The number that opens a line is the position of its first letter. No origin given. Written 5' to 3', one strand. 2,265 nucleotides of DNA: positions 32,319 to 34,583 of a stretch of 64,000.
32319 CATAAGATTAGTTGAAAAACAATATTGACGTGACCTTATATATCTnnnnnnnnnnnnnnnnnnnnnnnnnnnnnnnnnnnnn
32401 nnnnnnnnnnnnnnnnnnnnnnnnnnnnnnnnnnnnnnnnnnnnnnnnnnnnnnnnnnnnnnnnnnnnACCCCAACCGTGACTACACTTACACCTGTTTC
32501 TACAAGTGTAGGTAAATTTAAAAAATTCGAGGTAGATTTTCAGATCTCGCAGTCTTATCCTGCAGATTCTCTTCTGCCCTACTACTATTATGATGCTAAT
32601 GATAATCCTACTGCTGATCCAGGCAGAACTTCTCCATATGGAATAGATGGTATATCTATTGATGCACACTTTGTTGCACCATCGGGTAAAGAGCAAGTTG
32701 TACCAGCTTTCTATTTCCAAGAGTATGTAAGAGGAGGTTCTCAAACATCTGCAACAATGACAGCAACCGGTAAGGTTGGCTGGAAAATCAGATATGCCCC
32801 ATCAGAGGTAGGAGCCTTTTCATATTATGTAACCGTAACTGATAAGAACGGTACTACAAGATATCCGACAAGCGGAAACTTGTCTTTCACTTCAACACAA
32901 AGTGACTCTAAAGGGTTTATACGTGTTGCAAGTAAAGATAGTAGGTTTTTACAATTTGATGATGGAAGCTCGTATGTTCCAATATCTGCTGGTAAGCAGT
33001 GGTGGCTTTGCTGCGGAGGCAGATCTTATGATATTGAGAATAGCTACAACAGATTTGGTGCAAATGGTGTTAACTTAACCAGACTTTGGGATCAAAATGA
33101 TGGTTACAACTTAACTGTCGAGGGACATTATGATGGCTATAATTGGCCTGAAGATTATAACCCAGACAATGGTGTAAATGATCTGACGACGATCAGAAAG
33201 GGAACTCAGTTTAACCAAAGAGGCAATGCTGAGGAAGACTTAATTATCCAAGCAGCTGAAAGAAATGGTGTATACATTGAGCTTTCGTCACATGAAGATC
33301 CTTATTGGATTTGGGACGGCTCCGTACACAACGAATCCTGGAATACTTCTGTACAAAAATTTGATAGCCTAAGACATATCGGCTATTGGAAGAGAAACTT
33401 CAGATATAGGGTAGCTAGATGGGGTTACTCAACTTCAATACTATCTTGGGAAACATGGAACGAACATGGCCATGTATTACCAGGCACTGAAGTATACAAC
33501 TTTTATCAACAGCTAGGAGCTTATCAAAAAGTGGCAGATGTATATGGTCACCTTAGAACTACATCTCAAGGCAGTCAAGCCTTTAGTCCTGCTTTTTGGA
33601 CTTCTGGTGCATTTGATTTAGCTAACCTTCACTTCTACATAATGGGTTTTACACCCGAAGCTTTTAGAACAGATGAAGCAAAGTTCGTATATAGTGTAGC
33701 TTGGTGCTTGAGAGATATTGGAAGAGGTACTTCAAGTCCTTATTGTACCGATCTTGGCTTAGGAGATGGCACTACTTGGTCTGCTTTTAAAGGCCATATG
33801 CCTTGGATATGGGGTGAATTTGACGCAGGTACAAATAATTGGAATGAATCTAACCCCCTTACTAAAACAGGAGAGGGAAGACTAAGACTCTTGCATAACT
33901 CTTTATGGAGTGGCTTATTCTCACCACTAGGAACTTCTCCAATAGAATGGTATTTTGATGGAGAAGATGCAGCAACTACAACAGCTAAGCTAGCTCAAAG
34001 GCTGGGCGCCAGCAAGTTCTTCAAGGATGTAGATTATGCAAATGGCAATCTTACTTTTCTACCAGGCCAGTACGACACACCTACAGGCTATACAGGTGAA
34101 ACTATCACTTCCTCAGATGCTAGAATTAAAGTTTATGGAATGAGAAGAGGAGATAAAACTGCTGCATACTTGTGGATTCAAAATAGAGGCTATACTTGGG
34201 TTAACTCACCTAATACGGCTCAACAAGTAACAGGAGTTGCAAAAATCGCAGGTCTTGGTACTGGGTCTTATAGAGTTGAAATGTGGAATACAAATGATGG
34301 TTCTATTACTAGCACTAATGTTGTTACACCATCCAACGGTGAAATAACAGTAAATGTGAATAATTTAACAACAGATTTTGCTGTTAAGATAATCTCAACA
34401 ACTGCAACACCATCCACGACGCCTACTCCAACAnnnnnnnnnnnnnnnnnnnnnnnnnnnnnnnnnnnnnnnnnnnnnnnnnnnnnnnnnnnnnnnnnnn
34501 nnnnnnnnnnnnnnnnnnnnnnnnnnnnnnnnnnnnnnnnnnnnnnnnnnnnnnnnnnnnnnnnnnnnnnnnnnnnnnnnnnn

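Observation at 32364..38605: Adjacent, overlapping genes encode a dockerin-bearing GH5-like enzyme and a cohesin/CBM scaffold: a minimal cellulosome-like pair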

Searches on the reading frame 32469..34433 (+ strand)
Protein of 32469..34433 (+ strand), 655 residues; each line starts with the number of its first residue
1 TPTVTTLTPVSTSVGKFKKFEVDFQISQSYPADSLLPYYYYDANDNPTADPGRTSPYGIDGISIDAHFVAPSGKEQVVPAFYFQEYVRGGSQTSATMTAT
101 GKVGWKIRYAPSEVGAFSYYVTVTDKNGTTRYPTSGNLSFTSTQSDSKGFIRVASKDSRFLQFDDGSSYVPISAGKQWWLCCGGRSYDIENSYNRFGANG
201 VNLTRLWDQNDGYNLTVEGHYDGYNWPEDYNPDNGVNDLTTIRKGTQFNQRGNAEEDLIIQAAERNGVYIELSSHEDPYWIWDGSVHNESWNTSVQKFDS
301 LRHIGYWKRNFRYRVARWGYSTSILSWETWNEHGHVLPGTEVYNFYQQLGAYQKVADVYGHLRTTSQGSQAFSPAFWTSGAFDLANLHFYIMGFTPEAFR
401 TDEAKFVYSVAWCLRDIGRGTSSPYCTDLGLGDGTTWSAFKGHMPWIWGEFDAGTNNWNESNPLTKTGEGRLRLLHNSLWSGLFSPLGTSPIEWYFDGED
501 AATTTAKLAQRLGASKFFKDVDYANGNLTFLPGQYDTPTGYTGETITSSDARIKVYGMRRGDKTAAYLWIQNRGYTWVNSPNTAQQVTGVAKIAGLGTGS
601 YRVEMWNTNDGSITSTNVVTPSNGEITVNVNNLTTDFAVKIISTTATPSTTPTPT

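Call 17: find_homologous_proteins(query=window:32469-34433:+, max_evalue=0.00001)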
Query window:32469-34433:+ (655 aa): 357 proteins with E <= 0.00001 among 8000 candidates; the best 120 are listed.
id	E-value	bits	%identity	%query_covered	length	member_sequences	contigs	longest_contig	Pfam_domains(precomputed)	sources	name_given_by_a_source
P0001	2.9e-279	947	61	98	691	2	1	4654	PF16586.12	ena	-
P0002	5.0e-261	886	58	98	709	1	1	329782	PF16586.12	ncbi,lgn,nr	ncbi:MAG: DUF5060 domain-containing protein [Chloroflexi bacterium]|nr:DUF5060 domain-containing pro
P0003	5.7e-255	866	58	98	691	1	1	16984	PF16586.12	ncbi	-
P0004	4.7e-254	863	58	99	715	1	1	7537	PF16586.12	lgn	-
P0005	2.1e-249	848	57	98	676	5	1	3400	PF16586.12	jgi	jgi:hypothetical protein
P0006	9.2e-238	809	55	100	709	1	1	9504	PF16586.12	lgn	-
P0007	1.5e-227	776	53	100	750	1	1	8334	PF16586.12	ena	-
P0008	8.0e-210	717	50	98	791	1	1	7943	PF16586.12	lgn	-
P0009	3.9e-207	708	51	98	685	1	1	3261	PF16586.12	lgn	-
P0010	4.5e-206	705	51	98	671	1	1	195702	PF16586.12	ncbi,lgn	-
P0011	1.2e-204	700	49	100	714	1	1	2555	PF00404.25,PF16586.12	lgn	-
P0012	5.6e-204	698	51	100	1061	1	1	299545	PF00404.25,PF16586.12,PF13620.13,PF22904.4,PF17210.10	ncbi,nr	ncbi:MAG: DUF5060 domain-containing protein [Chloroflexi bacterium]|nr:DUF5060 domain-containing pro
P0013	6.1e-204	698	50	100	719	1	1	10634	PF00404.25,PF16586.12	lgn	-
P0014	6.3e-201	688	50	98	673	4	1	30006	PF16586.12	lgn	-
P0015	7.2e-201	688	49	99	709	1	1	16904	PF00404.25,PF16586.12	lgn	-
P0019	3.4e-199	682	48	99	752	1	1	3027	PF00404.25,PF16586.12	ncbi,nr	ncbi:MAG: DUF5060 domain-containing protein, partial [Chitinivibrionales bacterium]|nr:DUF5060 domai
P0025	2.5e-194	666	46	100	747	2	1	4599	PF00404.25,PF16586.12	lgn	-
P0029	1.6e-188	647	49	99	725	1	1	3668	PF00404.25,PF16586.12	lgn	-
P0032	3.7e-184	632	46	98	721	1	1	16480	PF00404.25,PF16586.12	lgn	-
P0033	5.9e-183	628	47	98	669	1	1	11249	PF00150.25,PF16586.12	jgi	jgi:hypothetical protein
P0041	2.0e-175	603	48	96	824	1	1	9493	PF16586.12,PF02018.24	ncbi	-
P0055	2.5e-163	563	46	98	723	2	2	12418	PF00404.25,PF16586.12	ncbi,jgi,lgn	-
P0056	4.9e-162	559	53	80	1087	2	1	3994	PF13360.14,PF16586.12,PF13570.14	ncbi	ncbi:MAG: PQQ-binding-like beta-propeller repeat protein, partial [Chloroflexota bacterium]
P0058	2.4e-161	557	45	67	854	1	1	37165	PF00404.25,PF16586.12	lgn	-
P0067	1.4e-156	541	43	100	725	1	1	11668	PF00404.25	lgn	-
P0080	4.3e-147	510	41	67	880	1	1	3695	PF00404.25,PF16586.12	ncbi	-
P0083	1.1e-141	492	47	61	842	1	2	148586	PF00404.25,PF16586.12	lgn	-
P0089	2.5e-137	478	40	68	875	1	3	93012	PF00404.25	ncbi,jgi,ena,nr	ncbi:MAG TPA: dockerin type I repeat-containing protein [Patescibacteria group bacterium]|nr:dockeri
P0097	7.6e-110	387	47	62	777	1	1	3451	PF00963.25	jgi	jgi:hypothetical protein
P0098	6.6e-104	367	35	63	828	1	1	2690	PF00150.25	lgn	-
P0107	3.4e-89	318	33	62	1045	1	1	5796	PF02018.24,PF09136.17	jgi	jgi:hypothetical protein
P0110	1.6e-85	306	40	62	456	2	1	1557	PF00404.25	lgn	-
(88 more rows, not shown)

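Call 34: search_solved_structures(query=A3, max_evalue=1, show_alignments=0)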
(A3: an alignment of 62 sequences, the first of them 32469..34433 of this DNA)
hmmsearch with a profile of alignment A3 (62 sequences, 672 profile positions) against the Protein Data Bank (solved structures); distinct sequences matched with E-value up to 1: 11.
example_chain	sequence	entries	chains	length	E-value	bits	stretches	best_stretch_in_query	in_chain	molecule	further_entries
9gmj_A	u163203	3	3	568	1e-83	285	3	81-234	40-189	DUF5060 domain-containing protein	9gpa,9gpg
9gpc_A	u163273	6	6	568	1.7e-82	280.9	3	81-234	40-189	DUF5060 domain-containing protein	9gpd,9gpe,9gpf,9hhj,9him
3ziz_A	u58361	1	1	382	4.2e-08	35.1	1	268-390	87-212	GH5 ENDO-BETA-1,4-MANNANASE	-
1qno_A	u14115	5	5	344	1.1e-07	33.7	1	204-391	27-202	ENDO-1,4-B-D-MANNANASE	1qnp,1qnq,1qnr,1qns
3wfl_A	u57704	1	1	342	6.4e-06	27.9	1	276-388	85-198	beta-mannanase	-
4awe_A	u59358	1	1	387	6.9e-06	27.8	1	191-359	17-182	ENDO-BETA-D-1,4-MANNANASE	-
31ao_A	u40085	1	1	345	0.00061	21.4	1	276-383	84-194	Probable mannan endo-1,4-beta-mannosidase A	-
3wh9_A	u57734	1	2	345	0.00061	21.4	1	276-383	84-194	Endo-beta-1,4-mannanase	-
2dhk_A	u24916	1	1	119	0.19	13.1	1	512-600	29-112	TBC1 domain family member 2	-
1oap_A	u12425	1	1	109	0.68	11.3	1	211-256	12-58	PEPTIDOGLYCAN-ASSOCIATED LIPOPROTEIN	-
2hqs_H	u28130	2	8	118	0.76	11.1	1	211-256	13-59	Peptidoglycan-associated lipoprotein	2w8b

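Call 37: find_encoding_contigs(protein=P0056, flank=10000, max_places=4)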
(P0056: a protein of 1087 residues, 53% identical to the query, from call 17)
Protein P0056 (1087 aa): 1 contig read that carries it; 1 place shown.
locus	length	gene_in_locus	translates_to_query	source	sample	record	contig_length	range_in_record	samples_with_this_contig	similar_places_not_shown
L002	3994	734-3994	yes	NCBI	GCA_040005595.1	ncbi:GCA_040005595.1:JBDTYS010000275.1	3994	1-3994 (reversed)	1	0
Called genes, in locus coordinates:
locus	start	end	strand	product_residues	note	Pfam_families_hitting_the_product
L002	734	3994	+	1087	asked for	PF13360:PQQ_2, PF13570:Beta-prop_ACSF4, PF16586:DUF5060 (weak)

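Call 52: find_related_loci(query=A3, collection=genome_contigs, flank=10000)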
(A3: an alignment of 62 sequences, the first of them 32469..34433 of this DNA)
Query A3 (655 aa) in genome_contigs; peptide patterns used: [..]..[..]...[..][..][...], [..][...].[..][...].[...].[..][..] (x = any residue, [..] = any of these).
600 stretches matched a pattern (row limit reached: there are more); 565 encode a relative of the query (tblastn E <= 1e-3); the best 80 are kept; 79 distinct loci.
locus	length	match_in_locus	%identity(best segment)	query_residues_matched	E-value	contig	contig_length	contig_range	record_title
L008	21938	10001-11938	62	1-644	0e+0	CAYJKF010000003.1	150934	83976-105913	MAG TPA_asm: uncultured Candidatus Saccharibacteria bacterium isolate ERP124720_co1_172 genome assembly, contig: NODE_13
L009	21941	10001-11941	62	1-643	0e+0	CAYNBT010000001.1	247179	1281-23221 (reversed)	MAG TPA_asm: uncultured Candidatus Saccharibacteria bacterium isolate SRP342105_co1_255 genome assembly, contig: NODE_39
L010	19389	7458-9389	58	1-643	0e+0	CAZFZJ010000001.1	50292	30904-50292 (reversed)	MAG TPA_asm: uncultured Candidatus Saccharibacteria bacterium isolate SRP290908_co2_230 genome assembly, contig: NODE_78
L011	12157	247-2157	58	1-643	0e+0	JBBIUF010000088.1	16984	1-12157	MAG: Chloroflexota bacterium isolate RSF170216_bin_47 NODE_3852_length_16984_cov_5.708311, whole genome shotgun sequence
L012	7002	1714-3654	55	1-655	0e+0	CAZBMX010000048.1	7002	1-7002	MAG TPA_asm: uncultured Pseudomonadales bacterium isolate SRP192515_co1_124 genome assembly, contig: NODE_11222_length_7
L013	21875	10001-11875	51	1-655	0e+0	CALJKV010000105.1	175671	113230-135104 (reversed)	MAG TPA_asm: uncultured Chloroflexi bacterium isolate SRR6227243_bin.47_CONCOCT_v1.1_MAG genome assembly, contig: ERZ795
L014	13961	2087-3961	50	1-655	0e+0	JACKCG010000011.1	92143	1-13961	MAG: Anaerolineaceae bacterium isolate HK-STAS-CHLO-41 HK-STAS-CHLO-41_11, whole genome shotgun sequence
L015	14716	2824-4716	51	1-655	0e+0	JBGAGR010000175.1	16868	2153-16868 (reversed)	MAG: Aggregatilineales bacterium isolate MAG_MBR_H125.63 MBRH125-63_opera_contig_6214, whole genome shotgun sequence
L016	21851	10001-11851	52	4-655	0e+0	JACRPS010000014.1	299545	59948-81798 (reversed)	MAG: Chloroflexi bacterium isolate NC_groundwater_1993_Pr3_S-0.65um_60_4 SR2-18-Sp65_coassembly_scaffold_8032, whole gen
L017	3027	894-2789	48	4-654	0e+0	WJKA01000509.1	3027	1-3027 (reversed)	MAG: Chitinivibrionales bacterium isolate Bin_432 k141_3624908, whole genome shotgun sequence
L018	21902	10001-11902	48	1-653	0e+0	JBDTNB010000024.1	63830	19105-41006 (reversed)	MAG: Chloroflexota bacterium isolate cluster3_bin.14 NODE_986_length_63830_cov_14.732325, whole genome shotgun sequence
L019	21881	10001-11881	52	1-655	0e+0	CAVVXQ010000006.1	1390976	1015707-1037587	MAG: uncultured Chloroflexia bacterium isolate MFD05442.bin.2.222 genome assembly, contig: contig_5705, whole genome sho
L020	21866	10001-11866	51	4-654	0e+0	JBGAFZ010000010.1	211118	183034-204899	MAG: Aggregatilineales bacterium isolate MAG_MBR_H125.55 MBRH125-55_opera_contig_413, whole genome shotgun sequence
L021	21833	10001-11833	51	1-642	0e+0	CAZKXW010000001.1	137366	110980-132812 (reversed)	MAG TPA_asm: uncultured Anaerolineaceae bacterium isolate binchicken_co274_494 genome assembly, contig: NODE_236_length_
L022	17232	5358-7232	49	1-655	0e+0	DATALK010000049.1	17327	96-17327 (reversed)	MAG TPA_asm: Phototrophicaceae bacterium isolate SMAG_U6962 k141_344220, whole genome shotgun sequence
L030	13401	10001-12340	43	2-643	2e-106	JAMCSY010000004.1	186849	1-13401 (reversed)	MAG: Patescibacteria group bacterium isolate FK_Sedi_A_Bin.193 NODE_63_length_186849_cov_10.4775, whole genome shotgun s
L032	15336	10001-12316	39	16-653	1e-92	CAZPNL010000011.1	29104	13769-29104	MAG TPA_asm: uncultured Gammaproteobacteria bacterium isolate SRP342105_co2_196 genome assembly, contig: NODE_1605_lengt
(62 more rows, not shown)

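Call 69: search_protein_families(library=pfam, proteins=[L030:2337-5618:+, L030:5691-8180:+, L030:8213-13399:+, L032:7755-9872:+, L032:9851-15037:+, L008:9923-14410:+, L008:14382-16079:+, L009:9902-14401:+], max_evalue=0.001)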
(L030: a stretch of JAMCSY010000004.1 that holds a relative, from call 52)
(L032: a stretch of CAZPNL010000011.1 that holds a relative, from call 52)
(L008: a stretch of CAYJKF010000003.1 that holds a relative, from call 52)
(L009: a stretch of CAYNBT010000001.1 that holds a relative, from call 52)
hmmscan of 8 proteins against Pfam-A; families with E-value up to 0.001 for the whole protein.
L030:2337-5618:+ (1094 aa): 3 families
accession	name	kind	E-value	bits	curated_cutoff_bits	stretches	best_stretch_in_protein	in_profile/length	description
PF13360.13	PQQ_2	-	9.9e-15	55.3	27.6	2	214-353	4-145/233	Outer membrane protein assembly factor BamB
PF13570.13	Beta-prop_ACSF4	-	4.1e-13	49.9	133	1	206-353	22-172/329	Beta-alanine-activating enzyme, beta-propeller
PF00404.24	Dockerin_1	-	8.3e-05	23.1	22.9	1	90-137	2-55/57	Dockerin type I domain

L030:5691-8180:+ (830 aa): 3 families
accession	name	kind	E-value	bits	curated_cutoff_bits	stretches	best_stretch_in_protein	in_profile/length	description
PF13360.13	PQQ_2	-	1.1e-19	71.5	27.6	1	230-404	2-174/233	Outer membrane protein assembly factor BamB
PF13570.13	Beta-prop_ACSF4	-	1.6e-13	51.2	133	1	231-383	71-265/329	Beta-alanine-activating enzyme, beta-propeller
PF00404.24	Dockerin_1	-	0.00022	21.8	22.9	1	106-152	2-54/57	Dockerin type I domain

L030:8213-13399:+ (1729 aa): 3 families
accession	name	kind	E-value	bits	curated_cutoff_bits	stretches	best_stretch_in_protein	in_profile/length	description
PF16586.11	DUF5060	-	4.4e-10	40.1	27.2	1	653-716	24-68/70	Domain of unknown function (DUF5060)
PF00963.24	Cohesin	-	2.6e-09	37.8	24.1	1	48-180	4-124/139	Cohesin domain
PF22637.2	CBM_4_9_1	-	0.00026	21.7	27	1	856-947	60-147/148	BppA domain 1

L032:7755-9872:+ (706 aa): 1 family
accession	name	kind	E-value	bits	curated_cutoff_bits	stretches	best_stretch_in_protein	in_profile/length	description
PF02018.23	CBM_4_9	-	7.1e-08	33.3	25.9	1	562-675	2-119/136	Carbohydrate binding domain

L032:9851-15037:+ (1729 aa): 3 families
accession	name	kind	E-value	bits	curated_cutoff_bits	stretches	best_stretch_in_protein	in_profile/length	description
PF00404.24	Dockerin_1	-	8.5e-08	32.7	22.9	1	848-895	2-55/57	Dockerin type I domain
PF16586.11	DUF5060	-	8.6e-08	32.8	27.2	1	92-152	26-68/70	Domain of unknown function (DUF5060)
PF13570.13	Beta-prop_ACSF4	-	3.7e-07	30.3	133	1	1191-1325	40-172/329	Beta-alanine-activating enzyme, beta-propeller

L008:9923-14410:+ (1496 aa): 4 families
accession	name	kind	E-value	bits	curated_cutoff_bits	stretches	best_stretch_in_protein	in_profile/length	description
PF13360.13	PQQ_2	-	4.7e-17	62.9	27.6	1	871-1046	2-170/233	Outer membrane protein assembly factor BamB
PF13570.13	Beta-prop_ACSF4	-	4.9e-10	39.7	133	1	886-1031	38-186/329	Beta-alanine-activating enzyme, beta-propeller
PF00404.24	Dockerin_1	-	8e-08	32.8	22.9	1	720-768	2-56/57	Dockerin type I domain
PF16586.11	DUF5060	-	4.8e-07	30.4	27.2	1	86-149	23-68/70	Domain of unknown function (DUF5060)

L008:14382-16079:+ (566 aa): 1 family
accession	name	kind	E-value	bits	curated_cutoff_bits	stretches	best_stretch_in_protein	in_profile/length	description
PF02018.23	CBM_4_9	-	2.3e-08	34.9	25.9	1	230-341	4-119/136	Carbohydrate binding domain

L009:9902-14401:+ (1500 aa): 4 families
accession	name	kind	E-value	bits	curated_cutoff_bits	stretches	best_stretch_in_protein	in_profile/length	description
PF13360.13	PQQ_2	-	1.2e-14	55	27.6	1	876-1047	4-168/233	Outer membrane protein assembly factor BamB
PF13570.13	Beta-prop_ACSF4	-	4e-10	40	133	1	888-1055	121-286/329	Beta-alanine-activating enzyme, beta-propeller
PF16586.11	DUF5060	-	4e-08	33.8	27.2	1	89-156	21-68/70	Domain of unknown function (DUF5060)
PF00404.24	Dockerin_1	-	1.9e-05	25.2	22.9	1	711-755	2-52/57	Dockerin type I domain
